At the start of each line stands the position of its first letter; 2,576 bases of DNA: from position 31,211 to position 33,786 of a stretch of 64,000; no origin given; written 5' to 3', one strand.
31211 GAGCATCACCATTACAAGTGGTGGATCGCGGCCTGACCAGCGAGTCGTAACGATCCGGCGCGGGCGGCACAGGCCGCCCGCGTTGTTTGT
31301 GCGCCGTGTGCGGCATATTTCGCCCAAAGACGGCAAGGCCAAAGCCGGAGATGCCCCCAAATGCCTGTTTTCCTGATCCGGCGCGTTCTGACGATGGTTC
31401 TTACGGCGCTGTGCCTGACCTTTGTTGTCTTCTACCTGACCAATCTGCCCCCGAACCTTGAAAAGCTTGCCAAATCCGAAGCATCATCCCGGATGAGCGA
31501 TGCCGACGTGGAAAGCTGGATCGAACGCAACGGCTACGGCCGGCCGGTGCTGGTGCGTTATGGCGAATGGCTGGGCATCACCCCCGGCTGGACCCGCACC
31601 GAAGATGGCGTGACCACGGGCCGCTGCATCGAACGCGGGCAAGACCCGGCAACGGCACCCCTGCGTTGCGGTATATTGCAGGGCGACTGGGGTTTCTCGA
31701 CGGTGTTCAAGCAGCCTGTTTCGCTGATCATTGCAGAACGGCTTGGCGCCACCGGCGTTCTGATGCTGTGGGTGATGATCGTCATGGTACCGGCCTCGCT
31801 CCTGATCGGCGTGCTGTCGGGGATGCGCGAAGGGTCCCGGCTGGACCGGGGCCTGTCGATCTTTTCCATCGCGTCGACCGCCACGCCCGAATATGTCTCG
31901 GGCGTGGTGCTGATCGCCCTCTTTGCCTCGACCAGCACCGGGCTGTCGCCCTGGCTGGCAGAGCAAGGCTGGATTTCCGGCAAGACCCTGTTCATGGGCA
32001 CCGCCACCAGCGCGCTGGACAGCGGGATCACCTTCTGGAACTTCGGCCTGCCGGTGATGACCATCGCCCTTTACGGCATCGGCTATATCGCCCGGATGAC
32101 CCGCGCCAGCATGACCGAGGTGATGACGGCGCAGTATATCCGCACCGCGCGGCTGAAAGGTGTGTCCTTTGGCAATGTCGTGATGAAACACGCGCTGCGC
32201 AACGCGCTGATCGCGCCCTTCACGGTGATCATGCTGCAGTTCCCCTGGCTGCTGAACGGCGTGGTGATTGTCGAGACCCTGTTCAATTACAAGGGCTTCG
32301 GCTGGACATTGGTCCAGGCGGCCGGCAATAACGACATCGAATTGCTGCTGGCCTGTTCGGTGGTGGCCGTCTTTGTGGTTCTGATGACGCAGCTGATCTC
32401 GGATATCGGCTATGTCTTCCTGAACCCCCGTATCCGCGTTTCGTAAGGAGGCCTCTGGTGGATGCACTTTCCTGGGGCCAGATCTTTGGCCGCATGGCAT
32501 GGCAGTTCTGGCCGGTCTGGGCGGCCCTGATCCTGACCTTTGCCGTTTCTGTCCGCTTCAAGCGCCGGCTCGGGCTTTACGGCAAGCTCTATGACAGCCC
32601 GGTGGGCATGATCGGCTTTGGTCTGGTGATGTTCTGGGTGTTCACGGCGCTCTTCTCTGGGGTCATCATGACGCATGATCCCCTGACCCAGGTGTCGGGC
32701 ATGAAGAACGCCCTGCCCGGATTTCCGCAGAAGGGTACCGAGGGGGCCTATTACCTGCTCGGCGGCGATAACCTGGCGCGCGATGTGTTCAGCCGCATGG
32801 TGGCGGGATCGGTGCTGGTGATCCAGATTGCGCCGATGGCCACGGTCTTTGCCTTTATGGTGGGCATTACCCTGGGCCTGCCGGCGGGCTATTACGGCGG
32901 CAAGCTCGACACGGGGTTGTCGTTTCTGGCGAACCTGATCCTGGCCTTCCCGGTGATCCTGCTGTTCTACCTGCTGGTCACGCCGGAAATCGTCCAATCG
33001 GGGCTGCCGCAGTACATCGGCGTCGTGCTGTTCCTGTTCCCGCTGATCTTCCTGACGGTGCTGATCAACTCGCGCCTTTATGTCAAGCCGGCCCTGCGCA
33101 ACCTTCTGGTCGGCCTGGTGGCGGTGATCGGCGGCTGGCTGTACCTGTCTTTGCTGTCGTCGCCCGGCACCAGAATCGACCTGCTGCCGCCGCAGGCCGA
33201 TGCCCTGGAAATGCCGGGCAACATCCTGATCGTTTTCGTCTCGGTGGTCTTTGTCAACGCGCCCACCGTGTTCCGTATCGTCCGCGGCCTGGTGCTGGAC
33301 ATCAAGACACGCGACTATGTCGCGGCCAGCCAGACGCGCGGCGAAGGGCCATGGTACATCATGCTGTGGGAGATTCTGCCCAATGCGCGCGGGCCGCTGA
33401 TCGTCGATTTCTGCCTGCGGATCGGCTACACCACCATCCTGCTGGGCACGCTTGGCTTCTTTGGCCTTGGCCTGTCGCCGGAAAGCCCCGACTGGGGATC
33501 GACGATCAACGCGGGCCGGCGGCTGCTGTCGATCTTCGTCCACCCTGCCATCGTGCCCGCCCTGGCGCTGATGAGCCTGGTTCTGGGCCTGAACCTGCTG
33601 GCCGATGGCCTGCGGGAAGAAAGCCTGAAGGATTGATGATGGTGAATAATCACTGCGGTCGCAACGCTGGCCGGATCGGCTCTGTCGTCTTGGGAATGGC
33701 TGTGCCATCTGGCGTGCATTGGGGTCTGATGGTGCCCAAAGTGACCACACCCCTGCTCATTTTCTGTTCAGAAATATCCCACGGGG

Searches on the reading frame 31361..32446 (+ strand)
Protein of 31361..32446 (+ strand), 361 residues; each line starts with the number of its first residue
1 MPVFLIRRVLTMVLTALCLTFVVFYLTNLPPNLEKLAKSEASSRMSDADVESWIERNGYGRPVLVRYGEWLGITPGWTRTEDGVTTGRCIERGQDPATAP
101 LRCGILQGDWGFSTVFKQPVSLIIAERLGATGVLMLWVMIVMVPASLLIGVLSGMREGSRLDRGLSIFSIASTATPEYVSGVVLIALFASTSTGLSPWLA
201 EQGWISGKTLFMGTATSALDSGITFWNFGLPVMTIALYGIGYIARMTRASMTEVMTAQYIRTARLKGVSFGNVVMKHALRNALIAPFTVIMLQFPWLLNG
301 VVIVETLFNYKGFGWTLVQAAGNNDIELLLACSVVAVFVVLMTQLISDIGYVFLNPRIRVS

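Call 46: search_protein_families(library=pfam, proteins=[window:31361-32446:+], max_evalue=1e-8)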
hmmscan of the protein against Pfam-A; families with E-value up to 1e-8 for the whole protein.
window:31361-32446:+ (361 aa): 1 family
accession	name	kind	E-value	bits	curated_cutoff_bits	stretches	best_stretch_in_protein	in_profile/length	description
PF00528.27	BPD_transp_1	-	2.4e-29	102.8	26.4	1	147-359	2-183/184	Binding-protein-dependent transport system inner membrane component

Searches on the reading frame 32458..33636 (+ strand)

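Call 46: search_protein_families(library=pfam, proteins=[window:32458-33636:+], max_evalue=1e-8)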
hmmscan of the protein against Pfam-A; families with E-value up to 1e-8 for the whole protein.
window:32458-33636:+ (392 aa): 1 family
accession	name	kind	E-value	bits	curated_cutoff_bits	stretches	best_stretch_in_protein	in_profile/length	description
PF00528.27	BPD_transp_1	-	1.7e-14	54.4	26.4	1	136-385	1-174/184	Binding-protein-dependent transport system inner membrane component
